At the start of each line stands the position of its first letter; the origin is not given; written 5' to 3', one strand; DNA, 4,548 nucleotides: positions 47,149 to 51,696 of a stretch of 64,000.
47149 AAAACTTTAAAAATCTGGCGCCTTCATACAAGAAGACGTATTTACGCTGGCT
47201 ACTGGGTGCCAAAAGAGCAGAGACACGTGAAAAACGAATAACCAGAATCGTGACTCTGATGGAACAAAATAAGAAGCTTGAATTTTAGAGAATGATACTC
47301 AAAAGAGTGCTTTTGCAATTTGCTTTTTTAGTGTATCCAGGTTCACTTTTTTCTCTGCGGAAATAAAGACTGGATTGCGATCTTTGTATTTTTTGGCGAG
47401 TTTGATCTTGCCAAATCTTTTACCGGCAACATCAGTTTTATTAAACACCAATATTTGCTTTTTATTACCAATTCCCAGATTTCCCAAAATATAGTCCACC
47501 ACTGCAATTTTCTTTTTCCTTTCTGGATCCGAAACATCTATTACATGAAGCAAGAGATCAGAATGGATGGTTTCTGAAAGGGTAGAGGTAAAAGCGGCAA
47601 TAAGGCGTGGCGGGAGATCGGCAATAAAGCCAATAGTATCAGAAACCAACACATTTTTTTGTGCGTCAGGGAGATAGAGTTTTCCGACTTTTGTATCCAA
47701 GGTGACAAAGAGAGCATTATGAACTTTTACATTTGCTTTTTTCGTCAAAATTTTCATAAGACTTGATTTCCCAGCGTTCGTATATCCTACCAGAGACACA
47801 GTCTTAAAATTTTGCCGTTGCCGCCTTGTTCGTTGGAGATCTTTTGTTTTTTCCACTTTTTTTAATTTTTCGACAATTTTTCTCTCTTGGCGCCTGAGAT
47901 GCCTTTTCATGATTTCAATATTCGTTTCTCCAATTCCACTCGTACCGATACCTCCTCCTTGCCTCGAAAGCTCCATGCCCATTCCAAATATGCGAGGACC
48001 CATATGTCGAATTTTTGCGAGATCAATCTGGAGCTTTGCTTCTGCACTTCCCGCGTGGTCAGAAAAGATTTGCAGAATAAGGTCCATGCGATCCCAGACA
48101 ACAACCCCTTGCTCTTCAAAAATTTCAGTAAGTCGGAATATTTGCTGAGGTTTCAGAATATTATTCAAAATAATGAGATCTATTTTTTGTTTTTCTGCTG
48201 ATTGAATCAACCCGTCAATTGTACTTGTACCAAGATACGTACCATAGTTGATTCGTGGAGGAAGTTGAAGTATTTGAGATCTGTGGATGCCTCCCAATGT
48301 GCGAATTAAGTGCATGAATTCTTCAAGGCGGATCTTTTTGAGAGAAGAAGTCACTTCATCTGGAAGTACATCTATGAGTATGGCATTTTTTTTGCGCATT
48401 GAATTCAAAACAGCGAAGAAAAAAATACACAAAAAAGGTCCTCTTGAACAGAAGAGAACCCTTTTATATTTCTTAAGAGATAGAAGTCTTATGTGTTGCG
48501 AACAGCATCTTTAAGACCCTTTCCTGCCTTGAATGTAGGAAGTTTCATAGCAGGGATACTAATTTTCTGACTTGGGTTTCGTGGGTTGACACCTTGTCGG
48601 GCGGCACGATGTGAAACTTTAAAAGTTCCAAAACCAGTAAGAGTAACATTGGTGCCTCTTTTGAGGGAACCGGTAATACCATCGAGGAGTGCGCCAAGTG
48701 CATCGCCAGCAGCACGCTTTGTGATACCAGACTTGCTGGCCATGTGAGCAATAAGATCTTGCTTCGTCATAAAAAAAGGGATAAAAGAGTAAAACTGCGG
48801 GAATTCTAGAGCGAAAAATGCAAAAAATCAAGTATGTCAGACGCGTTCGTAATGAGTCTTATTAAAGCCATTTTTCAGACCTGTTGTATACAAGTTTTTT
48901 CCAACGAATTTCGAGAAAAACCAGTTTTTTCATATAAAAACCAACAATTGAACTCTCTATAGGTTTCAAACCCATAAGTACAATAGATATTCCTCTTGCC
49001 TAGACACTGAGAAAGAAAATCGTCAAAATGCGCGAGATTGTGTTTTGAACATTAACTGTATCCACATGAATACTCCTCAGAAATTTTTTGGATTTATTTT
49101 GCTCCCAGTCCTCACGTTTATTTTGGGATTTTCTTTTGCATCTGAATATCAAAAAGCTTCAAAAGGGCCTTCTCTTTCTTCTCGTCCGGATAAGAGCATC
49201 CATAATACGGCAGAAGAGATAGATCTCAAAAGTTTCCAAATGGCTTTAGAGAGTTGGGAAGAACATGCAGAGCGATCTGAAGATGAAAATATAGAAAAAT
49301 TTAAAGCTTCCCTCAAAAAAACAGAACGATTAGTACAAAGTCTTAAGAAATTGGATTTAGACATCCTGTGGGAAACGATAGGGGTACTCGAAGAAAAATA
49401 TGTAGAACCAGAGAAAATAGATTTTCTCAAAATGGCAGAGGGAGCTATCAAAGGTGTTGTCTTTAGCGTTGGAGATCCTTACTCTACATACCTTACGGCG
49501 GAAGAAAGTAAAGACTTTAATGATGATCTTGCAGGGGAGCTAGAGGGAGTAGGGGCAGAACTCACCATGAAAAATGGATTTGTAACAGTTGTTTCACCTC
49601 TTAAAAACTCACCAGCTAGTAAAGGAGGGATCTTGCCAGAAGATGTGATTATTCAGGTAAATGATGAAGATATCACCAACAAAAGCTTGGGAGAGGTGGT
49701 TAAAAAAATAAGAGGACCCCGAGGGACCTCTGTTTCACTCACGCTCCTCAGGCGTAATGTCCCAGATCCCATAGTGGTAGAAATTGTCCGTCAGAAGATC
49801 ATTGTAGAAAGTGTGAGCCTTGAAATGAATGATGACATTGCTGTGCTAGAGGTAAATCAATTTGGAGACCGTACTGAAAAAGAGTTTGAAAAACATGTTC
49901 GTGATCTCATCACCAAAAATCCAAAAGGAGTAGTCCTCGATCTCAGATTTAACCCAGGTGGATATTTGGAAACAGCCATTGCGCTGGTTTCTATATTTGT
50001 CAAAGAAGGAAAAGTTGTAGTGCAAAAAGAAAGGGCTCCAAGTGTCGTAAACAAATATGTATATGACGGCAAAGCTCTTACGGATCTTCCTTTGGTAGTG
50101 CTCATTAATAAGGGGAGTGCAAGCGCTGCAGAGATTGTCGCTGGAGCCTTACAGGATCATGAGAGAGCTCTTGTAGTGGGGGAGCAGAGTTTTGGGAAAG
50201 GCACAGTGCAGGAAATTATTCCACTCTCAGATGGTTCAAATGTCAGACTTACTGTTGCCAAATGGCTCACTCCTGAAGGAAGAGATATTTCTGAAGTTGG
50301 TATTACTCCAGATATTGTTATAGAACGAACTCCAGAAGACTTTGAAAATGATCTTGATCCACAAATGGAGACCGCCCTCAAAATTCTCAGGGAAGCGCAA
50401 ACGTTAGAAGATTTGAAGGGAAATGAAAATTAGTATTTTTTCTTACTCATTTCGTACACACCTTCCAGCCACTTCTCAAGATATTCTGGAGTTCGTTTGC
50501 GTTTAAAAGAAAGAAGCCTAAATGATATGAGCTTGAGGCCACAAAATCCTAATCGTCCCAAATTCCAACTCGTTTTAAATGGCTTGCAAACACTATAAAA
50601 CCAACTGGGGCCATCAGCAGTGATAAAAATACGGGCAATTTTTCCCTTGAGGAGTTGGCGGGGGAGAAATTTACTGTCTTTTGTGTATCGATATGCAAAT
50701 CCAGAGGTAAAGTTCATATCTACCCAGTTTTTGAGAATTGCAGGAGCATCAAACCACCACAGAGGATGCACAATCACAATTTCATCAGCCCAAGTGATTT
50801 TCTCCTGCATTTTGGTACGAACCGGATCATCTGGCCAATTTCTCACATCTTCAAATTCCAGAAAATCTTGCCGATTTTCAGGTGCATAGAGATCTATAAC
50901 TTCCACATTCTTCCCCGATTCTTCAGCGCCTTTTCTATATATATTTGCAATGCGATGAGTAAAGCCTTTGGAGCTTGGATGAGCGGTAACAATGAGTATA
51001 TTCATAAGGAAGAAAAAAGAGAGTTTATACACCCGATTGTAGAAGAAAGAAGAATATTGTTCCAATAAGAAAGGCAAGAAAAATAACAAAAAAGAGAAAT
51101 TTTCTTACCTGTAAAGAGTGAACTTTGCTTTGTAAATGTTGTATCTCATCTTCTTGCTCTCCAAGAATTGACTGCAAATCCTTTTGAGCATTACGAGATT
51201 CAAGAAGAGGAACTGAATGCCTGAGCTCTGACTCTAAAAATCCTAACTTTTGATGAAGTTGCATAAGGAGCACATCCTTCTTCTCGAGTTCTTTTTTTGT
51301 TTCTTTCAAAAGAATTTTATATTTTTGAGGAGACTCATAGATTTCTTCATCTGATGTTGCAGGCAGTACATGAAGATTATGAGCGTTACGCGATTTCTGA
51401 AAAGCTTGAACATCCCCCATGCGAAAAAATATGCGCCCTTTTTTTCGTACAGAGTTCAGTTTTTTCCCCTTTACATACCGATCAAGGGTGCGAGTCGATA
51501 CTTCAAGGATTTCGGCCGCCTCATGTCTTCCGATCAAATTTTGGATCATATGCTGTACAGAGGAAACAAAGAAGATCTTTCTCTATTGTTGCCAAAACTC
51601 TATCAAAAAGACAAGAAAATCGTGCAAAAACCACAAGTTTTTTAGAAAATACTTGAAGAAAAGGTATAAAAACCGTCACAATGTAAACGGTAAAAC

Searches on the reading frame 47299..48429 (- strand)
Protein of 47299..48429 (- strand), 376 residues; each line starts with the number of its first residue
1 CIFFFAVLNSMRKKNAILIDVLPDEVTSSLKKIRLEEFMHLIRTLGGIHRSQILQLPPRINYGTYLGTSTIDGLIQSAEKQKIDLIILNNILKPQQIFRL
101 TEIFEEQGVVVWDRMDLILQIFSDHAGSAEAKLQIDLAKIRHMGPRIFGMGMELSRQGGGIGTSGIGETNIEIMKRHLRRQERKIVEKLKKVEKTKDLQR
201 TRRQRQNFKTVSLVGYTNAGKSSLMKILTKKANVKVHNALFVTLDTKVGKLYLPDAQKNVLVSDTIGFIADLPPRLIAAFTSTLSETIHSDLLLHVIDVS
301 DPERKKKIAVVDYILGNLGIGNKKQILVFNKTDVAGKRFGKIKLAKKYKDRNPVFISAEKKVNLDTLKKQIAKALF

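Call 22: search_protein_families(library=pfam, proteins=[window:47299-48429:-], max_evalue=0.0001)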
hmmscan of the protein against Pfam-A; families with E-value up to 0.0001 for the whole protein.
window:47299-48429:- (376 aa): 6 families
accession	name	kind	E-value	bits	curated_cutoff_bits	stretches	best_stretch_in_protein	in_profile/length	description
PF16360.10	GTP-bdg_M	-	1.7e-23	83.4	29.5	1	125-203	1-79/79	GTP-binding GTPase Middle Region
PF01926.29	MMR_HSR1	-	8e-18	65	21.9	1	211-331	2-113/113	50S ribosome-binding GTPase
PF13167.11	GTP-bdg_N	-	2.1e-14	54.3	25.4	1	34-122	3-88/89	GTP-binding GTPase N-terminal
PF02421.24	FeoB_N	-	4.3e-07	30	27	1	210-371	2-156/156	Ferrous iron transport protein B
PF16897.10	MMR_HSR1_Xtn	-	6.1e-06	26.6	35.2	1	311-375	46-104/106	C-terminal region of MMR_HSR1 domain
PF03193.22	RsgA_GTPase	-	1.8e-05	25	30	0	175-238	76-136/174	RsgA GTPase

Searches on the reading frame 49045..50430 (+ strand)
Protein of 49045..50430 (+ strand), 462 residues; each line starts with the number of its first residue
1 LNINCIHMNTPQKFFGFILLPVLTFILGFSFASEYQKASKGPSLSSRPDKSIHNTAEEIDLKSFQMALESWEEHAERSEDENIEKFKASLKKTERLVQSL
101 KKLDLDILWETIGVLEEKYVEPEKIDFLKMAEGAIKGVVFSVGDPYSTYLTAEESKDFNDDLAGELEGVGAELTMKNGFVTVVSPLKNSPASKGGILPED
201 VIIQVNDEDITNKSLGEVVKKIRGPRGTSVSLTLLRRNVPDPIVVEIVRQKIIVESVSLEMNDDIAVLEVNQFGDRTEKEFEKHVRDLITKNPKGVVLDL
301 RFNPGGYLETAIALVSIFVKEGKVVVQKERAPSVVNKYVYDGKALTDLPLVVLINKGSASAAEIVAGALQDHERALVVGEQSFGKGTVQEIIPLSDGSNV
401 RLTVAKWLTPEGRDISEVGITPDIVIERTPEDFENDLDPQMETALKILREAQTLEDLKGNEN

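Call 22: search_protein_families(library=pfam, proteins=[window:49045-50430:+], max_evalue=0.0001)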
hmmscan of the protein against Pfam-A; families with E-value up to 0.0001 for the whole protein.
window:49045-50430:+ (462 aa): 5 families
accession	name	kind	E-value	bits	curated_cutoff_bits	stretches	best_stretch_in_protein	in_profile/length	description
PF03572.23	Peptidase_S41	-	7.1e-54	182.3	24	1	264-426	1-165/165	Peptidase family S41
PF17820.7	PDZ_6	-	3.2e-12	46.5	27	1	182-236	2-54/54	PDZ domain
PF00595.29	PDZ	-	2.4e-09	37.9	23.2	1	166-234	9-80/81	PDZ domain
PF13180.12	PDZ_2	-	2.1e-08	34.8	27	1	170-239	4-72/80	PDZ domain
PF22694.1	CtpB_N-like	-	6.8e-08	33.3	27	1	76-153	19-84/85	Activating protease CtpB N-terminal domain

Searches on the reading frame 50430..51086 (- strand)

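Call 69: search_protein_families(library=pfam, proteins=[window:50430-51086:-], max_evalue=0.001)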
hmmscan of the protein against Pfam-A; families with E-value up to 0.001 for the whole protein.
window:50430-51086:- (218 aa): 2 families
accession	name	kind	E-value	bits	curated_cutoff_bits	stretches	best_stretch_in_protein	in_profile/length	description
PF02525.22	Flavodoxin_2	-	1.7e-35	123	27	1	28-192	1-175/198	Flavodoxin-like fold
PF03358.20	FMN_red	-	8.1e-13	48.7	24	1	28-127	1-98/152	NADPH-dependent FMN reductase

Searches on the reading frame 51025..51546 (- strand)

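Call 69: search_protein_families(library=pfam, proteins=[window:51025-51546:-], max_evalue=0.001)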
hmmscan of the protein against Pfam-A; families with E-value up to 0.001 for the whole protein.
window:51025-51546:- (173 aa): 1 family
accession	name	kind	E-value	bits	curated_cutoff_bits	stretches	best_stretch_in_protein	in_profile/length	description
PF12728.13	HTH_17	-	1.1e-07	32.4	27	1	9-53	6-50/51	Helix-turn-helix domain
